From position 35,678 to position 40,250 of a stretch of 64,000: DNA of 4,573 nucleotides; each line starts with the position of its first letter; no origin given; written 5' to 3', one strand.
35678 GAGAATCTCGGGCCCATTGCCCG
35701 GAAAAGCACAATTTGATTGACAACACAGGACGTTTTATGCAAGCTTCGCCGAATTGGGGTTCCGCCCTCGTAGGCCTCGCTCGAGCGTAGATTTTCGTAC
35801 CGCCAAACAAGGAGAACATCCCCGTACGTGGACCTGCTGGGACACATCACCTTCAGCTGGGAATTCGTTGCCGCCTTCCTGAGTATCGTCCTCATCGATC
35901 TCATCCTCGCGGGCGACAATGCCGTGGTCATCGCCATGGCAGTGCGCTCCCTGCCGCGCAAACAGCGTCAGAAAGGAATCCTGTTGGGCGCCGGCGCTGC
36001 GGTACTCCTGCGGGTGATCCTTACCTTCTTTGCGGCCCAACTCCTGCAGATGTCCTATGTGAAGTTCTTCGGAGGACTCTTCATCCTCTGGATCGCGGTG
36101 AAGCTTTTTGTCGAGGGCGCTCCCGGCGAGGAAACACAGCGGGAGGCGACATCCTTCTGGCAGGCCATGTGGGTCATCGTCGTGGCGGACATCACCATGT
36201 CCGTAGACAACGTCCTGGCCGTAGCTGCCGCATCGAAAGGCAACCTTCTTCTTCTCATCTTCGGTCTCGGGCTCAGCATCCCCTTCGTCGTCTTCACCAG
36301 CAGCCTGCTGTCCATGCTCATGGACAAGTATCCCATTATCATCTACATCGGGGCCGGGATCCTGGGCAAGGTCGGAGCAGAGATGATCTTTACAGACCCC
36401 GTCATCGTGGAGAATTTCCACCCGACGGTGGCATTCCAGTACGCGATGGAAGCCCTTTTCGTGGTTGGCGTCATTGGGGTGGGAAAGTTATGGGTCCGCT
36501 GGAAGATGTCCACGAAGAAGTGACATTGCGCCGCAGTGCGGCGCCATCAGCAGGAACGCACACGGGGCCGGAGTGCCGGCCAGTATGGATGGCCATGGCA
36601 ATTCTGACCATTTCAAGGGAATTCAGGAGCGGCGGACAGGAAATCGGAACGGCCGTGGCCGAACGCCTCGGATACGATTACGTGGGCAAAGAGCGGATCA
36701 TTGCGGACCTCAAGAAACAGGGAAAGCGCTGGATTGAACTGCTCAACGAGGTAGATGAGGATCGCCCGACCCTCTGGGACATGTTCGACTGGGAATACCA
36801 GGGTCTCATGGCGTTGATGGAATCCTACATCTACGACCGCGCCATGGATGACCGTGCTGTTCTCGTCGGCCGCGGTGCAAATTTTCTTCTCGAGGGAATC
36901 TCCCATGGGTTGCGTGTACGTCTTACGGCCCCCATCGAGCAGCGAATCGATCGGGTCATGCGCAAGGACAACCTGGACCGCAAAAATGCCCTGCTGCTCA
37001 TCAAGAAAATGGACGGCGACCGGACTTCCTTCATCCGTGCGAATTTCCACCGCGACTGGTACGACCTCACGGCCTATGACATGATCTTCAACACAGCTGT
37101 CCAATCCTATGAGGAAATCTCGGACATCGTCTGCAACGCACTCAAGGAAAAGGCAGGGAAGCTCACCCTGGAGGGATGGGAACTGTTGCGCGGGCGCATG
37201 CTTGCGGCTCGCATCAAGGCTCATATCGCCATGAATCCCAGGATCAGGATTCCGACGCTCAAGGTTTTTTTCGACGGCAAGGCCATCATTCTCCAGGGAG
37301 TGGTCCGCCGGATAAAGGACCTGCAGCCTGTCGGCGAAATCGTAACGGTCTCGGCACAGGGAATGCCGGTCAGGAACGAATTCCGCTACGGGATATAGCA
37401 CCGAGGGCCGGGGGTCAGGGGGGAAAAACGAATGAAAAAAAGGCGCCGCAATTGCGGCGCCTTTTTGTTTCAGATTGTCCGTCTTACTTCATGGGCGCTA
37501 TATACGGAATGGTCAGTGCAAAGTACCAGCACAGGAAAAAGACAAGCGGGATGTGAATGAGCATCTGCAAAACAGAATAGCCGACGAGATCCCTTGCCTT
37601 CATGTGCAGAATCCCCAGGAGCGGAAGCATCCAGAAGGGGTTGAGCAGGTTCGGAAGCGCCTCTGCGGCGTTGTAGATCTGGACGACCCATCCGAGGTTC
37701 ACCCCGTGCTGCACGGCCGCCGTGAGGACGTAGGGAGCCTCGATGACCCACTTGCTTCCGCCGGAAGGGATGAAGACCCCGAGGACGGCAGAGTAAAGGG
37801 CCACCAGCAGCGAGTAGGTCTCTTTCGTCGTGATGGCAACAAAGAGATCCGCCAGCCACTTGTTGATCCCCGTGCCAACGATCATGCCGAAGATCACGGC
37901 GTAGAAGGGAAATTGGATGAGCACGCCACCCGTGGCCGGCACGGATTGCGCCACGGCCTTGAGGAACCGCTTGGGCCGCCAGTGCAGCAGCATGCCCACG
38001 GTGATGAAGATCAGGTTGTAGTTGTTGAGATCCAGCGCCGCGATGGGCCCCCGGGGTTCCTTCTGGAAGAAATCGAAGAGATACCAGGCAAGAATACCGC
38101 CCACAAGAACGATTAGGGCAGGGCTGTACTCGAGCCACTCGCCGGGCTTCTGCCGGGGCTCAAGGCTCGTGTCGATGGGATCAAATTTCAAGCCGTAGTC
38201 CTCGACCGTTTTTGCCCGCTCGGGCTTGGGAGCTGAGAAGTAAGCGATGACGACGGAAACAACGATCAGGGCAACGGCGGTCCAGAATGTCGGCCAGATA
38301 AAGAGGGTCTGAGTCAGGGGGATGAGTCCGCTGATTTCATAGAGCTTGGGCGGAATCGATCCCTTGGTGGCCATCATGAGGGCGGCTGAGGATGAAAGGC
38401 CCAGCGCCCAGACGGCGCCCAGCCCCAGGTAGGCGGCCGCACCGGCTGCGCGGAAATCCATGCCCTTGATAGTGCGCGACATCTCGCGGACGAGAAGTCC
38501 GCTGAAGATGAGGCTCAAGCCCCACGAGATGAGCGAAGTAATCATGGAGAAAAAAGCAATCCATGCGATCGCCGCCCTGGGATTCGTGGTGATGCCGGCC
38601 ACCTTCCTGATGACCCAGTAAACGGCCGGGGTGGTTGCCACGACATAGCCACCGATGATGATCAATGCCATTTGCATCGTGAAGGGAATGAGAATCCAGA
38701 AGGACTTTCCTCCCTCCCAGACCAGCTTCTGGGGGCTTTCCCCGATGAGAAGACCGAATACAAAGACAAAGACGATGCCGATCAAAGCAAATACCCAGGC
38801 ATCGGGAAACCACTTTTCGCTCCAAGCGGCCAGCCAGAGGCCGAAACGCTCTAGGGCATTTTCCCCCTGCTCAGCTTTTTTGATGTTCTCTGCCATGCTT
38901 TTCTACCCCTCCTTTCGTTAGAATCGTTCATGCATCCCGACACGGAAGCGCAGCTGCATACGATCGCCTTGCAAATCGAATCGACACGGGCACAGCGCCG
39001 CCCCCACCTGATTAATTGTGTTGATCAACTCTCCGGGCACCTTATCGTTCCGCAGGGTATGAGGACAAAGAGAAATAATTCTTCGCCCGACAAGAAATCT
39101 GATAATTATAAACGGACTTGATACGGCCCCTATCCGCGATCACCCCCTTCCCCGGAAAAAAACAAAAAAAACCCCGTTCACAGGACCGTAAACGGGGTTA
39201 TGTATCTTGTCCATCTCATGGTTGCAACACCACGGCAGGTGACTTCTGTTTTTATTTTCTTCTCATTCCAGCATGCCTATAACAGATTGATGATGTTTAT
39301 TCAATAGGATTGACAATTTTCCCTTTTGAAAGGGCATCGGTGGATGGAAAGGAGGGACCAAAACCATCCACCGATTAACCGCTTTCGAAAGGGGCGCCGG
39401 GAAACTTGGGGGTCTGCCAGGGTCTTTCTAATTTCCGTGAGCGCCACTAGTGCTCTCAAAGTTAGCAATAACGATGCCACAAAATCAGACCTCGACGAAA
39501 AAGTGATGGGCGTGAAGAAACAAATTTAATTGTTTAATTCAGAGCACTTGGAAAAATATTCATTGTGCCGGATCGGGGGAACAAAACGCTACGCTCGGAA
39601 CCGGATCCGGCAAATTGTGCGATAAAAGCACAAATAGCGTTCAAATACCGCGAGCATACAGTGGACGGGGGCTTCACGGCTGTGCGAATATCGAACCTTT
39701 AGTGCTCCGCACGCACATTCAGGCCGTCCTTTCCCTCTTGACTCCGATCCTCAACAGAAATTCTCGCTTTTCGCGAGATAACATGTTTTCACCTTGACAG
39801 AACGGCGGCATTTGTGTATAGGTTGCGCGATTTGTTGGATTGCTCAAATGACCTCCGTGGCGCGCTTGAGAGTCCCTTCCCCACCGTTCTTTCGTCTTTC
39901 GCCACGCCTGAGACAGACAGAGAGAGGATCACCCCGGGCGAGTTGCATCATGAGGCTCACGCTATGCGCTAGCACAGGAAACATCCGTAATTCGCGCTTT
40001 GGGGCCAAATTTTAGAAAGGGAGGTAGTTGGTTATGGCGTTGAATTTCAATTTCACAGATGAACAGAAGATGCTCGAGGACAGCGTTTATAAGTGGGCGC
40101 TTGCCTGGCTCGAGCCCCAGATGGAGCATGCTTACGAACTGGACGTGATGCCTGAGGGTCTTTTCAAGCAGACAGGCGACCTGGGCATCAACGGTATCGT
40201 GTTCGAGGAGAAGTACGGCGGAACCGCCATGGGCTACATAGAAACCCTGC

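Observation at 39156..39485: Second copy of the sigma54-promoter/hairpin/terminator unit, placed upstream of a short-chain fatty acid transporter: a second sRNA or a terminator-gated leader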

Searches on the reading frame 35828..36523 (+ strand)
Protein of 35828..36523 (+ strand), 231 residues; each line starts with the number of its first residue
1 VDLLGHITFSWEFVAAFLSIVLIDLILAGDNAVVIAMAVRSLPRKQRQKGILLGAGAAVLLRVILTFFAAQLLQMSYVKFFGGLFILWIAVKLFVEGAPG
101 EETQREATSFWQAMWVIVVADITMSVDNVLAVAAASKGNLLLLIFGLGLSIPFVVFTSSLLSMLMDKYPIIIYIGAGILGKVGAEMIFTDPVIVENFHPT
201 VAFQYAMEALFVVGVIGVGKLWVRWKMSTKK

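Call 21: search_protein_families(library=pfam, proteins=[window:35828-36523:+])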
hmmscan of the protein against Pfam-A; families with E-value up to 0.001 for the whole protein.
window:35828-36523:+ (231 aa): 1 family
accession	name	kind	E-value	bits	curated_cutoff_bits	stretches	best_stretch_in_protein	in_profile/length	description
PF03741.22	TerC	-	1.8e-49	168.3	27.8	1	19-189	2-177/178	Integral membrane protein TerC family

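Call 22: search_protein_families(library=ncbifam, proteins=[window:35828-36523:+])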
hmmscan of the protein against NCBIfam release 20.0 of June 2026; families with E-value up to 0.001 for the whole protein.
window:35828-36523:+ (231 aa): 2 families
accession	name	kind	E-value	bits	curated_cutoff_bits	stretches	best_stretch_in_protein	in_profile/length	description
TIGR03717.1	R_switched_YjbE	subfamily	1.1e-65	220.7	134.8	1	17-190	2-176/176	YjbE family putative metal transport protein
TIGR03716.1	R_switched_YkoY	subfamily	1.1e-27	97.1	138.5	1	18-219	3-210/220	integral membrane protein, YkoY family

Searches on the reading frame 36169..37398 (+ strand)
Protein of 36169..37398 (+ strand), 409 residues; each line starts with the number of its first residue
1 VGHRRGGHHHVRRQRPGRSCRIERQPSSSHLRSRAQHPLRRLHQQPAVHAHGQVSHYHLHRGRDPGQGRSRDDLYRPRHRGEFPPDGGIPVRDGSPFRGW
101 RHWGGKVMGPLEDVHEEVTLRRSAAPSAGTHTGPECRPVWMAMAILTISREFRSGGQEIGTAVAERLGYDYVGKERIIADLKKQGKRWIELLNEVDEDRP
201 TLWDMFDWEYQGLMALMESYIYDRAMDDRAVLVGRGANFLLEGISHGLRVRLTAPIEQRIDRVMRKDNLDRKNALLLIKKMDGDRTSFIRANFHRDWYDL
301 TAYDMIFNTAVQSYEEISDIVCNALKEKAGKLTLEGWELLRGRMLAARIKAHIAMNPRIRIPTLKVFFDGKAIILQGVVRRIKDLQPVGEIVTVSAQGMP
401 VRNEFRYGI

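Call 21: search_protein_families(library=pfam, proteins=[window:36169-37398:+])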
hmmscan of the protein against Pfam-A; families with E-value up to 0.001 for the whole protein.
window:36169-37398:+ (409 aa): 1 family
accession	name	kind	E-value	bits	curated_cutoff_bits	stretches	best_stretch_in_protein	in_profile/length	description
PF13189.12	Cytidylate_kin2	-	1.2e-35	123.7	28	1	145-309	1-174/176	Cytidylate kinase-like family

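Call 22: search_protein_families(library=ncbifam, proteins=[window:36169-37398:+])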
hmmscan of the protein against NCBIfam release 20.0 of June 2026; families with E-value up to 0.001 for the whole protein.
window:36169-37398:+ (409 aa): 1 family
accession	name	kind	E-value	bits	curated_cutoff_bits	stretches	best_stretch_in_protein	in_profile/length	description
TIGR02173.1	cyt_kin_arch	equivalog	7.8e-08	32.5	102.1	1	145-325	2-168/169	(d)CMP kinase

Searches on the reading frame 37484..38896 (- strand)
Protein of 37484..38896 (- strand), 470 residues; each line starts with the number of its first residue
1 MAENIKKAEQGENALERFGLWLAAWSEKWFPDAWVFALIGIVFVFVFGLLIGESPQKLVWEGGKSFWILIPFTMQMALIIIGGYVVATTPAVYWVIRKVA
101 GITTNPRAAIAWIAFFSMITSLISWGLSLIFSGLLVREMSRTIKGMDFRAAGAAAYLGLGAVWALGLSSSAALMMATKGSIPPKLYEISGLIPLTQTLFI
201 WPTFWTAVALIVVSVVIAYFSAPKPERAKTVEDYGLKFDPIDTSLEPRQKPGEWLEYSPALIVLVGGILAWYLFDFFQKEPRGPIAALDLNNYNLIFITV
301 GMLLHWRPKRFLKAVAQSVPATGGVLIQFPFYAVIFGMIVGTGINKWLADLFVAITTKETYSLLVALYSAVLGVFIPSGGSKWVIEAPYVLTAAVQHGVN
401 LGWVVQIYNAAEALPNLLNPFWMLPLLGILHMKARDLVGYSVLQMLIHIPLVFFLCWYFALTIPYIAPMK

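Call 9: search_protein_families(library=pfam, proteins=[window:37484-38896:-])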
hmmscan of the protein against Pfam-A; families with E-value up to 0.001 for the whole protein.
window:37484-38896:- (470 aa): 1 family
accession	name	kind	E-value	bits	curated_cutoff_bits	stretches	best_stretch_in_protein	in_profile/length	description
PF02667.20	SCFA_trans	-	6.2e-89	299.5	27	1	15-458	2-451/453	Short chain fatty acid transporter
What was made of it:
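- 37484..38896 (-): AtoE-like short-chain fatty acid transporter (SCFA_trans). Its SD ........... at 38916..38906 is complementary to the P2 loop. Pfam match at 6e-89 (call 9).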

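Call 13: find_encoding_contigs(protein=window:37484-38896:-, flank=3000, max_places=6)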
Protein window:37484-38896:- (470 aa): 1 contig read that carries it; 1 place shown.
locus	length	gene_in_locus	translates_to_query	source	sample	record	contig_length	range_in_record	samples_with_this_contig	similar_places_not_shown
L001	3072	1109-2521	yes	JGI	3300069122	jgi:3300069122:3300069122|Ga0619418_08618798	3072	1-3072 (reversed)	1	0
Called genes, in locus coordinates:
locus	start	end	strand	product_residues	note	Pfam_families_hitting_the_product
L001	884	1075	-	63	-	-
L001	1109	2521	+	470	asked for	PF02667:SCFA_trans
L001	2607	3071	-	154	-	?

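Call 22: search_protein_families(library=ncbifam, proteins=[window:37484-38896:-])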
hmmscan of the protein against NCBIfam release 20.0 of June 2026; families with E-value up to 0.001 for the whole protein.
window:37484-38896:- (470 aa): 1 family
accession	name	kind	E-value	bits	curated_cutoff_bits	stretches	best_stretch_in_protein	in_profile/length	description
TIGR00366.1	TIGR00366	hypoth_equivalog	9.3e-88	295.3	575.75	1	21-446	5-437/438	TIGR00366 family protein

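Call 44: find_related_loci(query=window:37484-38896:-, collection=metagenome_contigs, flank=2500)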
Query window:37484-38896:- (470 aa) in metagenome_contigs; peptide patterns used: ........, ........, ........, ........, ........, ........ (x = any residue, [..] = any of these).
600 stretches matched a pattern (row limit reached: there are more); 566 encode a relative of the query (tblastn E <= 1e-3); the best 80 are kept; 80 distinct loci.
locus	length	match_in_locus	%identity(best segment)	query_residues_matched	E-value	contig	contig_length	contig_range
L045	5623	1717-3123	96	1-470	0e+0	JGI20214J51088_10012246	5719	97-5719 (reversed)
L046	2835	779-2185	96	1-470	0e+0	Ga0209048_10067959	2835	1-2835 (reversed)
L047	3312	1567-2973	96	1-470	0e+0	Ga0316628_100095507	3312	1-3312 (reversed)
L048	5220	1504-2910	96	1-470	0e+0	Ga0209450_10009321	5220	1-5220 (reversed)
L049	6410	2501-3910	96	1-470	0e+0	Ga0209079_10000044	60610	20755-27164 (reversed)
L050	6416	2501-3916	86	1-470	0e+0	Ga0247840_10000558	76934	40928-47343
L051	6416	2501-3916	86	1-470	0e+0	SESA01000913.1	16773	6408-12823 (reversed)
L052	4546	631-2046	85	1-470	0e+0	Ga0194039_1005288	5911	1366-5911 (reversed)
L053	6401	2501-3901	84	1-470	0e+0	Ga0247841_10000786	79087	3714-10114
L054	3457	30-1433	84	1-470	0e+0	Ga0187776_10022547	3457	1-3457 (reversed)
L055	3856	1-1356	87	19-470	0e+0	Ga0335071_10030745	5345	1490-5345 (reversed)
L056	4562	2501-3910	85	1-470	0e+0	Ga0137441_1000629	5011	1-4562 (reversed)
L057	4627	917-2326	85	1-470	0e+0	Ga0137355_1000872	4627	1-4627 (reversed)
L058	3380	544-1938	82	6-470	0e+0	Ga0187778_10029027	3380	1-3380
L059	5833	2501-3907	83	3-470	0e+0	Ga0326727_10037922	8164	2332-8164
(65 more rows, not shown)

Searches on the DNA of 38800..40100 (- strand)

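Call 5: search_rna_families(source=window, start=38800, end=40100, threshold=evalue, max_evalue=10, show_alignments=3)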
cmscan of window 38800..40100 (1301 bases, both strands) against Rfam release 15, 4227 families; matches with E-value up to 10: 12.
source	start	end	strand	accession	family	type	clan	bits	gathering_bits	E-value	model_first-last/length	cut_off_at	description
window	39163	39337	-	RF00515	PyrR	Cis-reg;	-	22.2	54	2.3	1-115/115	no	PyrR binding site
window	39165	39261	-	RF01733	atoC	Cis-reg;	-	19.9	50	1.4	1-93/93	no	atoC RNA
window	39157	39266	-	RF00557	L10_leader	Cis-reg; leader;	-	19.8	44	1.4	1-138/138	no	Ribosomal protein L10 leader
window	39160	39243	-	RF04312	trpB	Cis-reg;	-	19.6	59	8.1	1-107/107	no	trpB ncRNA motif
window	39164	39218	-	RF02399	NsiR1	Gene; sRNA;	-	18.7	39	0.81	1-60/60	no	Nitrogen stress-induced RNA 1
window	39156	39232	-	RF01770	rimP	Cis-reg; leader;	-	18.3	47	5.1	1-102/102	no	Gammaprotebacteria rimP leader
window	39024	39172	+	RF02157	NPPA-AS1_2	Gene; lncRNA;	-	17.6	60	5.8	1-150/150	no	NPPA antisense RNA 1 conserved region 2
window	39125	39205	+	RF00116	C0465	Gene; sRNA;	-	17.3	40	4.5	1-78/78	no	C0465 RNA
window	39164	39244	-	RF02278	Betaproteobacteria_toxic_sRNA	Gene; sRNA;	-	16.3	50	2.8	1-64/64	no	Betaproteobacteria toxic small RNA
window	39321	39392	-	RF03806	mir-2007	Gene; miRNA;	-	16.2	100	6.8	1-90/90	no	mir-2007 microRNA precursor family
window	39164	39242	-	RF02837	anti-hemB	Gene; sRNA;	-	15.9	49.5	0.97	1-81/81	no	Burkholderia RNA 7 (anti-hemB)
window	39507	39569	-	RF01626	ceN30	Gene; snRNA; snoRNA; CD-box;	-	15.2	65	7.1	1-73/73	no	Caenorhabditis snoRNA ceN30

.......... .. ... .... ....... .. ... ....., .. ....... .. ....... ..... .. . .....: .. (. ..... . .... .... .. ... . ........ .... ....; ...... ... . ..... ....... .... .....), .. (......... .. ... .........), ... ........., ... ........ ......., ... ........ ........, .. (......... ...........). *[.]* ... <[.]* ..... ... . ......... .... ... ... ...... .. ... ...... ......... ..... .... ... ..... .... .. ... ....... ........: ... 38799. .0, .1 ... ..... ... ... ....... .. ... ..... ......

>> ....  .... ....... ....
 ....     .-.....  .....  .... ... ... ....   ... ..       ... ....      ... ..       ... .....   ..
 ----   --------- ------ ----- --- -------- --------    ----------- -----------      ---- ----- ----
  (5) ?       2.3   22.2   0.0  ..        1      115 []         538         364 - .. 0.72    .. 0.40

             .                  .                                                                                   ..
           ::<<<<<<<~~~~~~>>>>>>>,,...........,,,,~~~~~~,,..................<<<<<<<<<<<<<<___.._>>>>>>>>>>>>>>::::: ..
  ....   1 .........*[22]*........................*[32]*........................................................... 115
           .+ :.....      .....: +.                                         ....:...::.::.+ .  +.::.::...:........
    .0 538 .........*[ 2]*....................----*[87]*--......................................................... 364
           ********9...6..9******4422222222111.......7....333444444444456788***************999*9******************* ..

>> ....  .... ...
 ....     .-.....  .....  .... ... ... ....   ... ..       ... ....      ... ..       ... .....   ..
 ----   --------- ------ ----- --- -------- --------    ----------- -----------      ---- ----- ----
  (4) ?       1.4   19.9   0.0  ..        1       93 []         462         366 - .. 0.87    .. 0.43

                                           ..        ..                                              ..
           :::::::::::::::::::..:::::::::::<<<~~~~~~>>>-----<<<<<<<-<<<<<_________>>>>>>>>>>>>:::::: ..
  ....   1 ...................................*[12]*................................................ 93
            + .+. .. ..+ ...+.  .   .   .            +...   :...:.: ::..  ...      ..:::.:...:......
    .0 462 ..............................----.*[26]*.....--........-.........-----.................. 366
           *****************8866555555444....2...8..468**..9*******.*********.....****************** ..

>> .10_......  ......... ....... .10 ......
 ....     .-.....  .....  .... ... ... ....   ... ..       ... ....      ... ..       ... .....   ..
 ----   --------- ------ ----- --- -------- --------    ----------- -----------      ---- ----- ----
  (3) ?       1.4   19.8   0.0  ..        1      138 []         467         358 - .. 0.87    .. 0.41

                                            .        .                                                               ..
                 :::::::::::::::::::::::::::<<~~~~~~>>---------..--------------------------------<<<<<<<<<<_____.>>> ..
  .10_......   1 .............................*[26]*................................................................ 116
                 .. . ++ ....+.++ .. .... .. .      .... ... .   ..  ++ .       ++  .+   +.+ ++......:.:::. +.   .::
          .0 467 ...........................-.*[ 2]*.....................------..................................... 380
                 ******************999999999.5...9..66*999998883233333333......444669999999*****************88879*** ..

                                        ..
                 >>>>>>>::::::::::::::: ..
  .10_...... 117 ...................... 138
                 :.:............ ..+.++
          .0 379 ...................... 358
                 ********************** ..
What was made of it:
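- On Rfam RF01733 atoC RNA: The score is 19.9 bits at E = 1.4, on the module 2 terminator only (call 5).
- Closest known: Rfam RF01733 atoC RNA motif. Same: The Rfam consensus printed in call 5 ends in a terminator hairpin whose loop reads uuuCCCUCCUa.
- Closest known: Rfam RF01733 atoC RNA motif. Different: It aligns to the module 2 terminator, not to the CCUCC hairpin (call 5).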

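Call 68: build_rna_model(alignment_id=A2, structure=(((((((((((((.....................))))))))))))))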
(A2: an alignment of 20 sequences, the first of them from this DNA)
Model R1 built from alignment A2 (20 sequences, 47 columns); structure: as given.
model positions 41; base pairs 12; branch points 0; effective number of sequences 9.1; information 1.335 bits per position. Calibrated on 0.2 Mb of random sequence (short: E-values are rough).
structure used (alignment columns):
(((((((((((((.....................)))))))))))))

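Call 69: search_with_rna_model(model_id=R1, source=window, filters=off, max_evalue=10)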
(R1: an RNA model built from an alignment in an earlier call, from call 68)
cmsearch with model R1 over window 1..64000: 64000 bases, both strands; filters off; matches with E-value up to 10: 21.
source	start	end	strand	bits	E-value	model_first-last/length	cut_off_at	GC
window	39336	39375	-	63.2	1.6e-12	1-41/41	no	0.52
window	28502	28543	-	60.3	7.8e-12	1-41/41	no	0.57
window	39336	39375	+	29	0.00016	1-41/41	no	0.52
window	28502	28543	+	26.7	0.00057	1-41/41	no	0.57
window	28419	28450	+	23.4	0.0033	1-41/41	no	0.53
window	28419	28450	-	23.4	0.0033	1-41/41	no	0.53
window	8083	8106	+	15.7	0.21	1-41/41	no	0.75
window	8083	8106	-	15.2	0.26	1-41/41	no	0.75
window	5265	5310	+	10.8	2.8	1-41/41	no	0.7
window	25449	25466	+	9.8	4.8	1-41/41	no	0.83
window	25449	25466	-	9.8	4.8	1-41/41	no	0.83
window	7257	7311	-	9.6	5.3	1-41/41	no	0.62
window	60776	60791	+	9.5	5.8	1-41/41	no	0.56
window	10868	10884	-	9.1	7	1-41/41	no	0.71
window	2006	2047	+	9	7.5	1-41/41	no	0.6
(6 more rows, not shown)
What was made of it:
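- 39336..39375 (-): P2 anti-Shine-Dalgarno hairpin: a 12-bp stem with the loop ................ at 39363..39348. Call 69: the covariance model scores 63.2 bits on the minus strand against 29 bits on the plus strand.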
